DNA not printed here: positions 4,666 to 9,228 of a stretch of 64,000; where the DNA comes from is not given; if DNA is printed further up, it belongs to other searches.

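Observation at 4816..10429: Giant STAND NTPase with a C-terminal PD-(D/E)xK-like nuclease, paired with an alpha/beta-hydrolase: candidate undescribed defence module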

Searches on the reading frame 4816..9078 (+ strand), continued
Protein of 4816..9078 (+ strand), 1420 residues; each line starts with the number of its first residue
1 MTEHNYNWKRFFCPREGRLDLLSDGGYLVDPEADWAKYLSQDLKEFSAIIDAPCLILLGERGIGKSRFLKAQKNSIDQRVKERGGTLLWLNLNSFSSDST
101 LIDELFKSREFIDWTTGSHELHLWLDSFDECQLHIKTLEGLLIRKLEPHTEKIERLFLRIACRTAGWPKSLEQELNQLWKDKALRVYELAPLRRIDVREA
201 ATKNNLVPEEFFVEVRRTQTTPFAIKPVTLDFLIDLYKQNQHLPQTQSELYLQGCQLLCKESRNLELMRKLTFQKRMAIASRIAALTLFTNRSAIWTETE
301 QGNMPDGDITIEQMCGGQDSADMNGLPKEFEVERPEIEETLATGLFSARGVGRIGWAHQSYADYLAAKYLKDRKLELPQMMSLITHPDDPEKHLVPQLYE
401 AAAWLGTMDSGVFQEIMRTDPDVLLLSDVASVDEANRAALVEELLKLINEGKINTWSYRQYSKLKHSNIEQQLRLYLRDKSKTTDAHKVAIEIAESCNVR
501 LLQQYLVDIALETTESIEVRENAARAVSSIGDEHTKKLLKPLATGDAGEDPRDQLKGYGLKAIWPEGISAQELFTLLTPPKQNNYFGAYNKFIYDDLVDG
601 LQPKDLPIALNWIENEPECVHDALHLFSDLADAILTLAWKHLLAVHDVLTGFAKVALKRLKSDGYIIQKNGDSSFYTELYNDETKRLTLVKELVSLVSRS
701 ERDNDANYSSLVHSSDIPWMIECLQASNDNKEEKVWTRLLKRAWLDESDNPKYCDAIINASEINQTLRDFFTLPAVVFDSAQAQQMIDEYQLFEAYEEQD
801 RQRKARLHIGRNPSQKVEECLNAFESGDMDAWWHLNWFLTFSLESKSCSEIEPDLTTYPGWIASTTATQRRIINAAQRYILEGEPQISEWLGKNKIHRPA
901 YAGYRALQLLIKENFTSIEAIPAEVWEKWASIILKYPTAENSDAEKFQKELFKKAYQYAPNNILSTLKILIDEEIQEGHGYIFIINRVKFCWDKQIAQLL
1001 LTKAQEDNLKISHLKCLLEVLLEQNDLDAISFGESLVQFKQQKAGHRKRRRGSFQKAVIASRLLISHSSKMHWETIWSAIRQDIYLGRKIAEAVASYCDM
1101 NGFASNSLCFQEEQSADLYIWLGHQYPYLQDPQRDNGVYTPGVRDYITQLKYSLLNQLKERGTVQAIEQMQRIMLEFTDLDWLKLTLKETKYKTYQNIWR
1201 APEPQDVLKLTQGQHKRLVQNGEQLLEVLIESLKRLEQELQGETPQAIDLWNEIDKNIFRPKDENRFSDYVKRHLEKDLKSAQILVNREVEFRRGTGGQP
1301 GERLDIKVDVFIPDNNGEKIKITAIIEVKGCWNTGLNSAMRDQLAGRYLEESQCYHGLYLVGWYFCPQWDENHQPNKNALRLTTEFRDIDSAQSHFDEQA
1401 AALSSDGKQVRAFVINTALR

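Call 79: search_protein_families(library=ncbifam, proteins=[L042:3470-7684:+, L058:8001-12206:+, L063:8001-11900:+, L044:8001-12188:+, L065:7104-11351:+, L084:8001-12029:+, L029:8001-12143:+], max_evalue=1e-10)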
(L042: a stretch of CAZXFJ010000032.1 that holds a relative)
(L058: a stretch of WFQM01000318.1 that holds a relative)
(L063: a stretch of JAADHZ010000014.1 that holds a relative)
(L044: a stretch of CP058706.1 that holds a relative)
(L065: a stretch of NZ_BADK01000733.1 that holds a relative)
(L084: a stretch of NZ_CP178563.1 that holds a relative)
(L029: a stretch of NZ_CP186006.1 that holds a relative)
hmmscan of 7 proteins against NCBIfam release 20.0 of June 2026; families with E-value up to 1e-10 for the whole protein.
L042:3470-7684:+ (1405 aa): 2 families
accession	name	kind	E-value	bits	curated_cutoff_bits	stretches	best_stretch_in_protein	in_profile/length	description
NF058535.1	antiphage_EruA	equivalog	2.3e-82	277.8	1000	2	45-820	22-751/1318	NACHT domain-containing antiphage protein EruA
NF058534.1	antiphage_HyoA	equivalog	1.8e-57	194.9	1200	1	180-884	204-907/1430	NACHT domain-containing antiphage protein HyoA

L058:8001-12206:+ (1402 aa): 2 families
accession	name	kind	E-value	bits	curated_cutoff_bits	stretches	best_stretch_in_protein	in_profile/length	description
NF058535.1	antiphage_EruA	equivalog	5.1e-63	213.8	1000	2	46-808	17-743/1318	NACHT domain-containing antiphage protein EruA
NF058534.1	antiphage_HyoA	equivalog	8.1e-47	159.6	1200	2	48-604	34-614/1430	NACHT domain-containing antiphage protein HyoA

L063:8001-11900:+ (1300 aa): 2 families
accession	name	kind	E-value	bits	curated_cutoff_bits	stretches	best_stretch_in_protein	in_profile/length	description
NF058535.1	antiphage_EruA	equivalog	1.5e-58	198.9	1000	1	46-1297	17-1222/1318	NACHT domain-containing antiphage protein EruA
NF058534.1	antiphage_HyoA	equivalog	5.5e-39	133.6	1200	1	50-605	36-614/1430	NACHT domain-containing antiphage protein HyoA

L044:8001-12188:+ (1396 aa): 2 families
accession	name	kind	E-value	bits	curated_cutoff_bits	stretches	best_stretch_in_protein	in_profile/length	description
NF058535.1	antiphage_EruA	equivalog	1.7e-77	261.7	1000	1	119-1346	72-1272/1318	NACHT domain-containing antiphage protein EruA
NF058534.1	antiphage_HyoA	equivalog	1.4e-45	155.4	1200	1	176-596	199-609/1430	NACHT domain-containing antiphage protein HyoA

L065:7104-11351:+ (1416 aa): 2 families
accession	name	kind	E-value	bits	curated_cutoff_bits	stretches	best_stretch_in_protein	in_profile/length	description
NF058535.1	antiphage_EruA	equivalog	1.2e-95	321.8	1000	2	39-800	12-752/1318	NACHT domain-containing antiphage protein EruA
NF058534.1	antiphage_HyoA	equivalog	4.5e-56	190.2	1200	1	171-832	199-877/1430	NACHT domain-containing antiphage protein HyoA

L084:8001-12029:+ (1343 aa): 2 families
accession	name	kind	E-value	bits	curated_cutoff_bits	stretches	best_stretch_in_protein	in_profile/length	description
NF058535.1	antiphage_EruA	equivalog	2.3e-81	274.5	1000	1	22-1340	15-1297/1318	NACHT domain-containing antiphage protein EruA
NF058534.1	antiphage_HyoA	equivalog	1.4e-36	125.7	1200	2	154-777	198-841/1430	NACHT domain-containing antiphage protein HyoA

L029:8001-12143:+ (1381 aa): 2 families
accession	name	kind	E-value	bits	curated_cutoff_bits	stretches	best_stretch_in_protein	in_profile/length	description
NF058535.1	antiphage_EruA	equivalog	1.3e-79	268.7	1000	2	42-808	15-763/1318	NACHT domain-containing antiphage protein EruA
NF058534.1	antiphage_HyoA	equivalog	9.2e-49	166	1200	1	176-634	200-650/1430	NACHT domain-containing antiphage protein HyoA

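Call 86: search_protein_families(library=pfam, proteins=[L077:88-1206:+, L077:1203-1841:+], max_evalue=0.001)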
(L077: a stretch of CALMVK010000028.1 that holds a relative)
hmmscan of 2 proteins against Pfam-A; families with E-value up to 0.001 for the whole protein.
L077:88-1206:+ (372 aa): 0 families

L077:1203-1841:+ (212 aa): 1 family
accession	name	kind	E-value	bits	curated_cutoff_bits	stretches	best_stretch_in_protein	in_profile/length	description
PF08808.17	RES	-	3.5e-08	34.1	23.2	1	51-162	13-121/157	RES domain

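Call 92: search_protein_families(library=padloc, alignment_id=A7, max_evalue=1e-8)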
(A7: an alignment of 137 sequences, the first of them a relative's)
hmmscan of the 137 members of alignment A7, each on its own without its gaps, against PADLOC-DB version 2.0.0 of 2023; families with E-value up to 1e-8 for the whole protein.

A. member 1, L003:3136-4803:+ (556 aa): 0 families

B. families by the number of members that match (of 137 scanned): 142 families (the first 25 are shown)
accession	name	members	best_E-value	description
PDLC02707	PbeA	5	1.2e-70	PbeA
PDLC02500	BrxHI|BrxHII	3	4.9e-53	BrxHI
PDLC02503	BrxHI|BrxHII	3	1.6e-36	BrxHI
PDLC03960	SngC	3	1.1e-27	-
PDLC03928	PsyrT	3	2.1e-21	-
PDLC02501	BrxHI|BrxHII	3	1e-19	BrxHI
PDLC00035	DruE3|DruE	3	6.1e-19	SNF2 family N-terminal domain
PDLC04943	PDC-S17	3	1.2e-18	-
PDLC02864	DpdF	3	8.4e-17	DpdF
PDLC02897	DpdJ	3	1.4e-16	DpdJ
PDLC02861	DpdF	3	2.7e-16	DpdF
PDLC02870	DpdF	3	3.1e-16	DpdF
PDLC04833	PDC-S03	3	6.7e-13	-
PDLC04832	PDC-S03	3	7.1e-13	-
PDLC02855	DpdF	3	1.1e-11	DpdF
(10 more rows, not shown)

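Call 94: find_related_loci(query=A4, collection=viral_contigs, flank=3000)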
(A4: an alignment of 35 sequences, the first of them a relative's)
Query A4 (1420 aa) in viral_contigs; peptide patterns used: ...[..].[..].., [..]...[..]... (x = any residue, [..] = any of these).
81 stretches matched a pattern; 1 encode a relative of the query (tblastn E <= 1e-3); 1 distinct loci.
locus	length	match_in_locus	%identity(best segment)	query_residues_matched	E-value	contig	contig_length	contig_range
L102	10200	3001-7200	33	6-1420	0e+0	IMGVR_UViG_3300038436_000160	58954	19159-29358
